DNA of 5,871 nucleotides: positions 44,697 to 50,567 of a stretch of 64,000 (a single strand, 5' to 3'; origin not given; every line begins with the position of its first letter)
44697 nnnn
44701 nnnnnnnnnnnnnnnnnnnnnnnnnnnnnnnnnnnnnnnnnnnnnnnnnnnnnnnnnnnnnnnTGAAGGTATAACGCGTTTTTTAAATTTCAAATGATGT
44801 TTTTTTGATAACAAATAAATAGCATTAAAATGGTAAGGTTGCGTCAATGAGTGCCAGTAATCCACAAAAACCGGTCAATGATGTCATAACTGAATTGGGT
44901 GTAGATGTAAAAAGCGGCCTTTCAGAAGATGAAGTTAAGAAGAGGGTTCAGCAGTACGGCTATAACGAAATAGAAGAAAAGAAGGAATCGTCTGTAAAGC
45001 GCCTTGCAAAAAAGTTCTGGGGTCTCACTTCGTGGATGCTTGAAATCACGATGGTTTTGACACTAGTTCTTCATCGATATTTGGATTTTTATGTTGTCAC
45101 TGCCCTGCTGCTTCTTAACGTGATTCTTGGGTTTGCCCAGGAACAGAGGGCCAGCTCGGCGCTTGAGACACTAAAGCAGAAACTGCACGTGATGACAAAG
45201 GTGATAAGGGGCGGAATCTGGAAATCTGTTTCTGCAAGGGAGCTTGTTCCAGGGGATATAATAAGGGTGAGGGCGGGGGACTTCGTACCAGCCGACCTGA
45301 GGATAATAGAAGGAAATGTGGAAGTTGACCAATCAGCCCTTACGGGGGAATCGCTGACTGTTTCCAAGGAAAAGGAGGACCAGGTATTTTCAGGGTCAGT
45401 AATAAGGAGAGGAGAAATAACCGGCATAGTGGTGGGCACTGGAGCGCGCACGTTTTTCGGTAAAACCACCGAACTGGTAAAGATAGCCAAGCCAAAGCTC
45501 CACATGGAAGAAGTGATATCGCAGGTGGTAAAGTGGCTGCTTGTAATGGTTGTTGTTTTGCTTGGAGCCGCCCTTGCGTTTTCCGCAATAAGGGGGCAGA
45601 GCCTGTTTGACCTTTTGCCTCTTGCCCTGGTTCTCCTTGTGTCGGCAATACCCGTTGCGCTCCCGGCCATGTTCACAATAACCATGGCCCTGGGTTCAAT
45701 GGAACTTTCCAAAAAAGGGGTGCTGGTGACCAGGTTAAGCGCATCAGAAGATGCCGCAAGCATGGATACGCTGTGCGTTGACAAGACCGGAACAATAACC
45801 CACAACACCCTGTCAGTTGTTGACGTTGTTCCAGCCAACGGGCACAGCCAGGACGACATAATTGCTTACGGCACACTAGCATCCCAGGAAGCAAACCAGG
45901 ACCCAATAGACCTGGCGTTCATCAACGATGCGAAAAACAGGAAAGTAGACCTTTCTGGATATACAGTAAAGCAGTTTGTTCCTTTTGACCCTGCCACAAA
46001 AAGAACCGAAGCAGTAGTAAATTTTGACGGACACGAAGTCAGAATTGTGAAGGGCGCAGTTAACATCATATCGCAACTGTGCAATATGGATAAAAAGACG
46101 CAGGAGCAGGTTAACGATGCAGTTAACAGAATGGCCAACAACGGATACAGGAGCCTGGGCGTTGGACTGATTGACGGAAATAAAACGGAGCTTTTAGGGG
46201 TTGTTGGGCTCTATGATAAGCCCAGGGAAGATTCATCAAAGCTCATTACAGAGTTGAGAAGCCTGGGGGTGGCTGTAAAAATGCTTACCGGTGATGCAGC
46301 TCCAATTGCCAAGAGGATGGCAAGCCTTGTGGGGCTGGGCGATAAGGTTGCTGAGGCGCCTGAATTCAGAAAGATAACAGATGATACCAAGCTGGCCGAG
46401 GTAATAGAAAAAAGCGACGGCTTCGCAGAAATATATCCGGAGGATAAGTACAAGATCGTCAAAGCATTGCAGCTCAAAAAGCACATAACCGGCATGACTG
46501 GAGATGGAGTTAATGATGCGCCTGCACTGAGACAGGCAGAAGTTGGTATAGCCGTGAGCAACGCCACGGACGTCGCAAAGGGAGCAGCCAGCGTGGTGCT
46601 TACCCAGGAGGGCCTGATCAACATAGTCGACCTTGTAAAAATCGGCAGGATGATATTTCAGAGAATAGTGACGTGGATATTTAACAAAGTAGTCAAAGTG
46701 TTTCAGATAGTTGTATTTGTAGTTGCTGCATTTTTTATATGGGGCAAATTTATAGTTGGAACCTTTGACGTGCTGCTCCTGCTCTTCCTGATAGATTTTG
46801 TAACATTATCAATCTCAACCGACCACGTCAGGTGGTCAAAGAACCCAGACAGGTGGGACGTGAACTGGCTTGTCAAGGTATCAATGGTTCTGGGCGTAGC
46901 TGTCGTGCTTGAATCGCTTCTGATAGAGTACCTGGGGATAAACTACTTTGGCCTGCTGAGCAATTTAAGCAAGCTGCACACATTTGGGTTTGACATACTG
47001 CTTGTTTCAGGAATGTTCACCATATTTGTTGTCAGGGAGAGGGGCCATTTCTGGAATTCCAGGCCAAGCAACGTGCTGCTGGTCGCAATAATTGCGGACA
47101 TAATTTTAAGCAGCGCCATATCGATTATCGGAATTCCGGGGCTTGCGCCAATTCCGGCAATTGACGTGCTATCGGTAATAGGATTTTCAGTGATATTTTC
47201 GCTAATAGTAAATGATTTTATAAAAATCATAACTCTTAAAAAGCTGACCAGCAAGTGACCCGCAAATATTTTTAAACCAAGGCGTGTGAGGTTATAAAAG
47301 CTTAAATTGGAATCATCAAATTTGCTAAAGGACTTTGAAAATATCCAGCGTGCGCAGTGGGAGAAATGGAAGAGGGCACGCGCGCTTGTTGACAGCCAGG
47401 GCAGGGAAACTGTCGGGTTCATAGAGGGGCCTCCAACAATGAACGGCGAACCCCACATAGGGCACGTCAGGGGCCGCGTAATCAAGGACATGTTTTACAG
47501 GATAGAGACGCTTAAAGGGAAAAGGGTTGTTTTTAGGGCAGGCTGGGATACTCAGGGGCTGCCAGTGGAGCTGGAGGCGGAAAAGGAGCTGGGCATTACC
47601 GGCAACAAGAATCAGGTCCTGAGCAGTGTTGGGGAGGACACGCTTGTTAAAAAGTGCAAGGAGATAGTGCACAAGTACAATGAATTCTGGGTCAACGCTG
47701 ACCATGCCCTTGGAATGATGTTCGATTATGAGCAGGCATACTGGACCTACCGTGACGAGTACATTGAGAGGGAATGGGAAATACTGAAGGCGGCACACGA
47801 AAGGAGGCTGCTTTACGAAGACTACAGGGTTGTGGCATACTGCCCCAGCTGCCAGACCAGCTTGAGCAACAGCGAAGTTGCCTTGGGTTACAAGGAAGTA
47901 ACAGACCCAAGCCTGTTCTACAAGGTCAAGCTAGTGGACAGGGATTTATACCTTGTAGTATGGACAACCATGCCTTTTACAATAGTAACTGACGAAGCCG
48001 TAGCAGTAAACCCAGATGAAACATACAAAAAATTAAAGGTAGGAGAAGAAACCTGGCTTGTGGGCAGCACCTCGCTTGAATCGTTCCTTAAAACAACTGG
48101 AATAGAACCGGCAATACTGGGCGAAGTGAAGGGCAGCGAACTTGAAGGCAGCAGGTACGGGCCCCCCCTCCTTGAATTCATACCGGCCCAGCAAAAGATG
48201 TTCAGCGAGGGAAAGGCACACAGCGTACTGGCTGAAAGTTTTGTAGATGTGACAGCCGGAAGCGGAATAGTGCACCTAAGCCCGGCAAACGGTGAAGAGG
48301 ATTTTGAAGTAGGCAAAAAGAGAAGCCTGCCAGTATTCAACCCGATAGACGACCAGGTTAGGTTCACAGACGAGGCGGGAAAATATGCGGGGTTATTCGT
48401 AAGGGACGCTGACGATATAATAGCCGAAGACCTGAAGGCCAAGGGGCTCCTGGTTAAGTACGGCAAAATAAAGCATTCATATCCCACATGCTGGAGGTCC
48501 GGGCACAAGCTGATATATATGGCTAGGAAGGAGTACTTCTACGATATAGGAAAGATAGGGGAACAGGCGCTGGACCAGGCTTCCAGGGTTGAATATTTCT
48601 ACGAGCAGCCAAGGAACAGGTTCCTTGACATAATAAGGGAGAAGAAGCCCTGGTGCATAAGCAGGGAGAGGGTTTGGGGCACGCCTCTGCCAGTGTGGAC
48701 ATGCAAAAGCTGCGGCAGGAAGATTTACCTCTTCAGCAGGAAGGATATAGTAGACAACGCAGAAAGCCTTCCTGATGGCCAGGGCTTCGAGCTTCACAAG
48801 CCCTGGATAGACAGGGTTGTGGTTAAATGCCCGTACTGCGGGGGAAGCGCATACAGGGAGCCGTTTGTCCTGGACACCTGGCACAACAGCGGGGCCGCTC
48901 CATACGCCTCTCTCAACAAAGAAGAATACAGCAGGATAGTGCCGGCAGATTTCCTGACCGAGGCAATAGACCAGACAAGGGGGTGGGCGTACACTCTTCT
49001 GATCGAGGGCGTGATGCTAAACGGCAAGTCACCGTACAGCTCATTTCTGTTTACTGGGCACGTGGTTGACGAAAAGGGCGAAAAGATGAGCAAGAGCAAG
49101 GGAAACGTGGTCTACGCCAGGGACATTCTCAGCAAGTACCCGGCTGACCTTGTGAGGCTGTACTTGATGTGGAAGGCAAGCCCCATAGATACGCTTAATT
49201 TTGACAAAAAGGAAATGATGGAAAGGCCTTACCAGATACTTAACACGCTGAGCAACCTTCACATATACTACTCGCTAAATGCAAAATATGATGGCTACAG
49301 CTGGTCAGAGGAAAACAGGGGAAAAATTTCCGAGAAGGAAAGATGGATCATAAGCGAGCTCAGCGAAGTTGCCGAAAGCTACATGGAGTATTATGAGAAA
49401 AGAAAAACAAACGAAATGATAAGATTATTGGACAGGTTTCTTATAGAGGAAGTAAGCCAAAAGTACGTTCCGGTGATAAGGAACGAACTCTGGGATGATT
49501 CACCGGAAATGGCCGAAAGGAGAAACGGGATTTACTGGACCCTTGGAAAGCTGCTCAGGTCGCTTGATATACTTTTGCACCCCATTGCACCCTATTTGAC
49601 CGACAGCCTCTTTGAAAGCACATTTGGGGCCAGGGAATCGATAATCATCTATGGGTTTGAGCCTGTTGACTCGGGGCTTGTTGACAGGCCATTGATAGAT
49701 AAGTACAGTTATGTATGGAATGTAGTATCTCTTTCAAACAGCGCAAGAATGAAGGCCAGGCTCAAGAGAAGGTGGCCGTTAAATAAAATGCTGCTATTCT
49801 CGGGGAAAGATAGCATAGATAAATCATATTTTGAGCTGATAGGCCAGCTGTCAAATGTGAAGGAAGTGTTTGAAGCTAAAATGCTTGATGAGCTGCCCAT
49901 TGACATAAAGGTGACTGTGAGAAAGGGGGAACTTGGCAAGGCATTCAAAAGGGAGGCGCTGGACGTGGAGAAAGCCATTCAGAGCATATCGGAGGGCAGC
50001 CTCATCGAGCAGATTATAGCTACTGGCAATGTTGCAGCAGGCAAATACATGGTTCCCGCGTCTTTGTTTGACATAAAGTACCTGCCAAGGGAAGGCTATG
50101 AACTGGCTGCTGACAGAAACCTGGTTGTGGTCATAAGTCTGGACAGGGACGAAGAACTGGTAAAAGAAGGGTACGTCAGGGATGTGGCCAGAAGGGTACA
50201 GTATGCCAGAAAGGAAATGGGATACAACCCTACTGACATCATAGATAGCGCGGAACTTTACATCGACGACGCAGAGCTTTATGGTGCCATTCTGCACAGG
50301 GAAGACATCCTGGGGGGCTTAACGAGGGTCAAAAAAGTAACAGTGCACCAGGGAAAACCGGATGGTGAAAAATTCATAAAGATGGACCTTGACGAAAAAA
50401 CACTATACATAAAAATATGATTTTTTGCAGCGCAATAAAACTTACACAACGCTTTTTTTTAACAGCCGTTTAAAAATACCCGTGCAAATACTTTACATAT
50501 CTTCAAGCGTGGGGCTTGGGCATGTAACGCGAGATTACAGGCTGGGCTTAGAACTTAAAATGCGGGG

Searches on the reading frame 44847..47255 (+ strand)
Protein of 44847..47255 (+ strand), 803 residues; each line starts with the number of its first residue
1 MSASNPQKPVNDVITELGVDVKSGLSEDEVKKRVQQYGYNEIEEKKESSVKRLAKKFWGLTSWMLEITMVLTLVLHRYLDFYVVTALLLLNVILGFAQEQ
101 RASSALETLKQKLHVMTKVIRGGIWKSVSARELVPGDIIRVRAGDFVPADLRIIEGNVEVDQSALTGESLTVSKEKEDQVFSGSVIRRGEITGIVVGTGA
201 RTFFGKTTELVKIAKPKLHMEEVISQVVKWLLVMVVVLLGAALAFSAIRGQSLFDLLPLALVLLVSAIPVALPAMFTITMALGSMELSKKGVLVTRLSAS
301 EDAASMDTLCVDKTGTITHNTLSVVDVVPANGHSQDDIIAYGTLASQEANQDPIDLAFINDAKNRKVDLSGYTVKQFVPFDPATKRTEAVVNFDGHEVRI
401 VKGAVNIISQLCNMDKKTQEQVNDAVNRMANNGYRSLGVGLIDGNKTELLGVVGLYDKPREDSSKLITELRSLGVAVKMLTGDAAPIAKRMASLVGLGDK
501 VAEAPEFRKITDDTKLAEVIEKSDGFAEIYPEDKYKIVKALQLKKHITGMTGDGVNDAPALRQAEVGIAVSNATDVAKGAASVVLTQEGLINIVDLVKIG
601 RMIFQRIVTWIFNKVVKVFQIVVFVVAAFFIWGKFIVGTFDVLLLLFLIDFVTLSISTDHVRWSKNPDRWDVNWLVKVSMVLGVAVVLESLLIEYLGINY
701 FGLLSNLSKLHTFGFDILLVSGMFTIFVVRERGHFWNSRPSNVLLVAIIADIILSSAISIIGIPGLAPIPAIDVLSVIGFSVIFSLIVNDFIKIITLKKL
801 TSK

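Call 9: search_protein_families(library=pfam, proteins=[window:44847-47255:+], max_evalue=0.00001)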
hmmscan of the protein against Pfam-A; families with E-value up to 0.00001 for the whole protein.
window:44847-47255:+ (803 aa): 4 families
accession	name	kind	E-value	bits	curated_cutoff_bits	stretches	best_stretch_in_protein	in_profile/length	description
PF00122.25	E1-E2_ATPase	-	4.9e-49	166.7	28.1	1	116-290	6-181/181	E1-E2 ATPase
PF00702.32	Hydrolase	-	6.2e-21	76.1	26.4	1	306-564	1-190/191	haloacid dehalogenase-like hydrolase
PF00690.31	Cation_ATPase_N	-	3.9e-15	55.7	20.4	1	7-71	3-68/69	Cation transporter/ATPase, N-terminus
PF08282.18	Hydrolase_3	-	9.1e-06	26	20.9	0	517-586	169-244/255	haloacid dehalogenase-like hydrolase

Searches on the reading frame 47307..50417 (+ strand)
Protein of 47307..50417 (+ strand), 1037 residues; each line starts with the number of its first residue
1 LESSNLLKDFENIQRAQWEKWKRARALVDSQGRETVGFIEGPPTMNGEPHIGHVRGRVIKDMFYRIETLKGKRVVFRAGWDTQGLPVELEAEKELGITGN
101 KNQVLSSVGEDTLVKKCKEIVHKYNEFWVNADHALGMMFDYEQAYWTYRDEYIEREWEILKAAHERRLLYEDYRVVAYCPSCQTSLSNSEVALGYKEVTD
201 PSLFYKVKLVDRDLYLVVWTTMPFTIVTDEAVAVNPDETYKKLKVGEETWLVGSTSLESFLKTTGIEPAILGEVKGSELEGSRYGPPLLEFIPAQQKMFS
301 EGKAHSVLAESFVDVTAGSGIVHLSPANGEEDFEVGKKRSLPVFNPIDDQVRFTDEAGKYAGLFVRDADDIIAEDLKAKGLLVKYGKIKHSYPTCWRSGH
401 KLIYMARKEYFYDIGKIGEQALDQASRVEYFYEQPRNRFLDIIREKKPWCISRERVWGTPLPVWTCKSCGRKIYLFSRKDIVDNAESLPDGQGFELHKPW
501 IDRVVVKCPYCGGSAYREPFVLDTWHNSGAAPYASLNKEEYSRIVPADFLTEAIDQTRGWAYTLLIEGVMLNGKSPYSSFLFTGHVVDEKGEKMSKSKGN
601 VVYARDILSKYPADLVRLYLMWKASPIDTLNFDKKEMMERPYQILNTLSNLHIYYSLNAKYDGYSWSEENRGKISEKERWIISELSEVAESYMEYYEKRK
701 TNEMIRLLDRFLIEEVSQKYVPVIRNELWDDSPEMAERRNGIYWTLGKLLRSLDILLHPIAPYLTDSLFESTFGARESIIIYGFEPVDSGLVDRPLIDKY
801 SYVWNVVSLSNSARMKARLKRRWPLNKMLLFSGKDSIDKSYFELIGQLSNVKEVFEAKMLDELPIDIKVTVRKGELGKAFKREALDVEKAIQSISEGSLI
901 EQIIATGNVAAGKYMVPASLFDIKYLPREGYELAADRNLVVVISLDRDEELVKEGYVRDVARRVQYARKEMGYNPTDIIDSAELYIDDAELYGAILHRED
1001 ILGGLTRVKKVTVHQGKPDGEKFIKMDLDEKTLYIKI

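Call 9: search_protein_families(library=pfam, proteins=[window:47307-50417:+], max_evalue=0.00001)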
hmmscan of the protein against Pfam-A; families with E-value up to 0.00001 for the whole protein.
window:47307-50417:+ (1037 aa): 5 families
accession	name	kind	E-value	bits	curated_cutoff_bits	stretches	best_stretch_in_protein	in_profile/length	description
PF00133.28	tRNA-synt_1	-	2.2e-92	310.4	22.7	1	28-632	17-413/414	tRNA synthetases class I (I, L, M and V)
PF09334.17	tRNA-synt_1g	-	3.9e-25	88.9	20.1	2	45-185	10-145/391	tRNA synthetases class I (M)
PF08264.19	Anticodon_1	-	4.7e-22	78.9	25.1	1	678-827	1-146/148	Anticodon-binding domain of tRNA ligase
PF19302.4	DUF5915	-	2.2e-11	44.1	27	1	850-1035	9-190/195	Domain of unknown function (DUF5915)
PF01406.26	tRNA-synt_1e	-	8.6e-09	35.6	27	1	574-637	235-296/301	tRNA synthetases class I (C) catalytic domain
